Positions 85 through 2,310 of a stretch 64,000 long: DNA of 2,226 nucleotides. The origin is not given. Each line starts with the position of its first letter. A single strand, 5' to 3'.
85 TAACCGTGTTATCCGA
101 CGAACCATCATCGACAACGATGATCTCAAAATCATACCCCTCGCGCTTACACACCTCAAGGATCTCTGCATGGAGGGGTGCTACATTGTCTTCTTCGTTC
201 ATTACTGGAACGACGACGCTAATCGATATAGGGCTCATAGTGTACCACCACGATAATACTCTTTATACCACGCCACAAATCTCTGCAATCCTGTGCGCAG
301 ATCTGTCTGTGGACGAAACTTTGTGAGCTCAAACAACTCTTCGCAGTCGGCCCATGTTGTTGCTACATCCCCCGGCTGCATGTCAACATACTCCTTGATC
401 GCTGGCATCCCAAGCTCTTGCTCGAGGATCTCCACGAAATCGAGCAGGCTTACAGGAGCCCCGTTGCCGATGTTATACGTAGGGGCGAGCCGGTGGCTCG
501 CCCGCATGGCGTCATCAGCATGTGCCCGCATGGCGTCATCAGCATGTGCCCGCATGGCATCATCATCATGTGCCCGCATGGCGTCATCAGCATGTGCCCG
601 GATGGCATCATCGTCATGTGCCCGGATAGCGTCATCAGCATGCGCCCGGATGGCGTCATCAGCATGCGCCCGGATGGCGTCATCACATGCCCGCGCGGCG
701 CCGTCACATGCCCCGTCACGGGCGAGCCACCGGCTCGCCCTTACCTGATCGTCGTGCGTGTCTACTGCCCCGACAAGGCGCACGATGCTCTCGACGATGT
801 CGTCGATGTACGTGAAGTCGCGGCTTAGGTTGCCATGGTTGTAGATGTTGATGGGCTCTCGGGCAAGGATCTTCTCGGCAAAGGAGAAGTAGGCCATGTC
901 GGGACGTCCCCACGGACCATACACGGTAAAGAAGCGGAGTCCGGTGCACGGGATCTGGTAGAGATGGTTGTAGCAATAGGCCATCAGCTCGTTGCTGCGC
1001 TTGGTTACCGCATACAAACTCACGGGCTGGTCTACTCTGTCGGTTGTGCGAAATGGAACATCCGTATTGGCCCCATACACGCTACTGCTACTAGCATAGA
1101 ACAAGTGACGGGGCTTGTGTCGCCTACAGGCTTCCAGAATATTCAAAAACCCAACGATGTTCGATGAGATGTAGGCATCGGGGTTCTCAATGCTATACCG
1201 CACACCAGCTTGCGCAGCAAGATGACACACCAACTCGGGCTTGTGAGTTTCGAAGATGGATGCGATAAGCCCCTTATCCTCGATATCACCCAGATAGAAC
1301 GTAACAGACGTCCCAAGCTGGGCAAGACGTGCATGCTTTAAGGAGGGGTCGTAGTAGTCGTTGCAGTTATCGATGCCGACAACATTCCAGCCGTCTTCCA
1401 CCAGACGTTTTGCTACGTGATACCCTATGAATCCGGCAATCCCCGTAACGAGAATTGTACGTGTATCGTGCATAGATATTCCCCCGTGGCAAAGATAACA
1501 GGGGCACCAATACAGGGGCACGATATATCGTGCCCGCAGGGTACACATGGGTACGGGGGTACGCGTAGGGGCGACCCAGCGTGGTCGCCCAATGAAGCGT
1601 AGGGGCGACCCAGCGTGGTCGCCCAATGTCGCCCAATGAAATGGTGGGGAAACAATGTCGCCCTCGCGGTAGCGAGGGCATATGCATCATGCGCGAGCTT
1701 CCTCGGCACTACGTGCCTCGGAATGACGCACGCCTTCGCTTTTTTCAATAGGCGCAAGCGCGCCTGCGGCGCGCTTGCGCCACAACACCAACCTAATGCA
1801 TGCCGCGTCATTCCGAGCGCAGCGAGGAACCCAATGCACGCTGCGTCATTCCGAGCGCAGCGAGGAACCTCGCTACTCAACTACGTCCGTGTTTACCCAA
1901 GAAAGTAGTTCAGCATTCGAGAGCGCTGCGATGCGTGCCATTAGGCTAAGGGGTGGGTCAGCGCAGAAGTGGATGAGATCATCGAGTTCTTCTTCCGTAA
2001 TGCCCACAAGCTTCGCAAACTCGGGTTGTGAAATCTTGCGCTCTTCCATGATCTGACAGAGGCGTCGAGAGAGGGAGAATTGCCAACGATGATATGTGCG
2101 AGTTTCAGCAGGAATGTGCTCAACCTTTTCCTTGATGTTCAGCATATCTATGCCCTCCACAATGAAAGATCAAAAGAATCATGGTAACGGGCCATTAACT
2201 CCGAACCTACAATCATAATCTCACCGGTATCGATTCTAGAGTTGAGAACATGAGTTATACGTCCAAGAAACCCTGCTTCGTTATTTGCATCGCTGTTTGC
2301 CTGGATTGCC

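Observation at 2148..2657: Atypical extended Gp49/RelE-fold toxin family (~165 aa) with a conserved C-terminal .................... tail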

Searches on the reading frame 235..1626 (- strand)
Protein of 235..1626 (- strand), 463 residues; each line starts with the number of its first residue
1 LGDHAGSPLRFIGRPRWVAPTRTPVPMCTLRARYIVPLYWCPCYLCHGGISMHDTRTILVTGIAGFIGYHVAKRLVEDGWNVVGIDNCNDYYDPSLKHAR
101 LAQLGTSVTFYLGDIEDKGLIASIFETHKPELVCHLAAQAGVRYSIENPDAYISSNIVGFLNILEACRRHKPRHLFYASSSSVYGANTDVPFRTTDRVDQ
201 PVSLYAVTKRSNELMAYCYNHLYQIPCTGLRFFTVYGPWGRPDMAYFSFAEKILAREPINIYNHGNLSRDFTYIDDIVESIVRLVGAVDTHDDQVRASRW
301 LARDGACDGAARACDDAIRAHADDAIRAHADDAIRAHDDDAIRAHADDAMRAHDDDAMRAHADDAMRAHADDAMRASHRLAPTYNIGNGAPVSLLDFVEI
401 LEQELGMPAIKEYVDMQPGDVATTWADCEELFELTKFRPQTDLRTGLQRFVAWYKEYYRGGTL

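Call 42: search_protein_families(library=pfam, proteins=[window:235-1626:-], max_evalue=0.001)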
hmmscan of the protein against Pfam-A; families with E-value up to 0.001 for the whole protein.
window:235-1626:- (463 aa): 8 families
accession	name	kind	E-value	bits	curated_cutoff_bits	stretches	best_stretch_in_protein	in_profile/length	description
PF01370.27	Epimerase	-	5.2e-55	186.9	20.9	1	58-290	1-230/240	NAD dependent epimerase/dehydratase family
PF16363.11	GDP_Man_Dehyd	-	1.2e-51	176.6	27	1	59-323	1-275/332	GDP-mannose 4,6 dehydratase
PF04321.23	RmlD_sub_bind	-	7.7e-14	51.9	27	1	57-263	2-177/287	RmlD substrate binding domain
PF01073.25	3Beta_HSD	-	7.7e-14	51.8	22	1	59-282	1-226/280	3-beta hydroxysteroid dehydrogenase/isomerase family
PF02719.21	Polysacc_synt_2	-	2.2e-13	50.5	20.2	1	58-236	1-172/293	Polysaccharide biosynthesis protein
PF00106.31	adh_short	-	9e-06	25.7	26.6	1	57-167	2-119/195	short chain dehydrogenase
PF07993.18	NAD_binding_4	-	0.00036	20.2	20.1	0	103-188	58-145/258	Male sterility protein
PF08659.16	KR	-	0.00055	20.3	22.6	0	57-187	2-144/180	KR domain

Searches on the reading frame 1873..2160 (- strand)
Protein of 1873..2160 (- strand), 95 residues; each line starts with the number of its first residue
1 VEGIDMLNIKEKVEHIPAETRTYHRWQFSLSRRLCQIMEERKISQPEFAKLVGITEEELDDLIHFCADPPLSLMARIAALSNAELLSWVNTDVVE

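Call 3: search_protein_families(library=pfam, proteins=[window:1873-2160:-], max_evalue=1)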
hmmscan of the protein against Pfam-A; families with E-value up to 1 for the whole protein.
window:1873-2160:- (95 aa): 2 families
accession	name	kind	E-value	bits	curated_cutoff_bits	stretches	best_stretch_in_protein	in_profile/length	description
PF13443.12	HTH_26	-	0.00045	20.9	22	1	33-77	1-46/63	Cro/C1-type HTH DNA-binding domain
PF13744.12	HTH_37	-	0.086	13.1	27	1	29-62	18-51/80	Helix-turn-helix domain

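Call 4: search_protein_families(library=ncbifam, proteins=[window:1873-2160:-], max_evalue=1)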
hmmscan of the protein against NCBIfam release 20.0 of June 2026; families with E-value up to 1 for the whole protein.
window:1873-2160:- (95 aa): 1 family
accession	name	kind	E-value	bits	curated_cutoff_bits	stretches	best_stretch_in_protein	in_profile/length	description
NF010465.0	PRK13890.1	equivalog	0.019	15.1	96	1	34-81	10-57/121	conjugal transfer protein TrbA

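Call 8: search_protein_families(library=padloc, proteins=[window:1873-2160:-], max_evalue=1)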
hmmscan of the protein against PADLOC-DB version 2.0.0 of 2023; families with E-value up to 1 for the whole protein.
window:1873-2160:- (95 aa): 3 families
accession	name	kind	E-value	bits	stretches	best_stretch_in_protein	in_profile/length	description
PDLC04760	PDC-M64C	-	0.0017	16.7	1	12-61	9-58/93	-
PDLC04758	PDC-M64B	-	0.013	13.9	1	28-59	29-60/123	-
PDLC02926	HTH_VI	-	0.032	12.5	1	34-79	6-51/92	-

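Call 19: search_protein_families(library=phrogs, proteins=[window:1873-2160:-], max_evalue=0.1)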
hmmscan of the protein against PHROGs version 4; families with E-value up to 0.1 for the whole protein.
window:1873-2160:- (95 aa): 10 families
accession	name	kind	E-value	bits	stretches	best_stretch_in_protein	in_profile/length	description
phrog_9834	-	integration and excision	0.00019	22.7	1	31-64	16-49/86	excisionase and transcriptional regulator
phrog_1373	-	transcription regulation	0.002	19.2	1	14-83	45-117/166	transcriptional regulator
phrog_2328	-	transcription regulation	0.0024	18.6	1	27-82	15-68/128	transcriptional repressor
phrog_2439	-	transcription regulation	0.0039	17.1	1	31-80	9-58/367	transcriptional regulator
phrog_2967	-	transcription regulation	0.0059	17.2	1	30-79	11-60/225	transcriptional regulator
phrog_2339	-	DNA, RNA and nucleotide metabolism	0.03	15.3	1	20-64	16-60/98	HTH DNA binding protein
phrog_1468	-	transcription regulation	0.037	14.7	0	37-64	15-42/67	transcriptional repressor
phrog_8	-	transcription regulation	0.041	14.3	1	20-55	67-102/346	transcriptional regulator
phrog_12468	-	unknown function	0.046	15.3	1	8-60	31-83/110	-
phrog_34939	-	unknown function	0.098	13.3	0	31-63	11-43/280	-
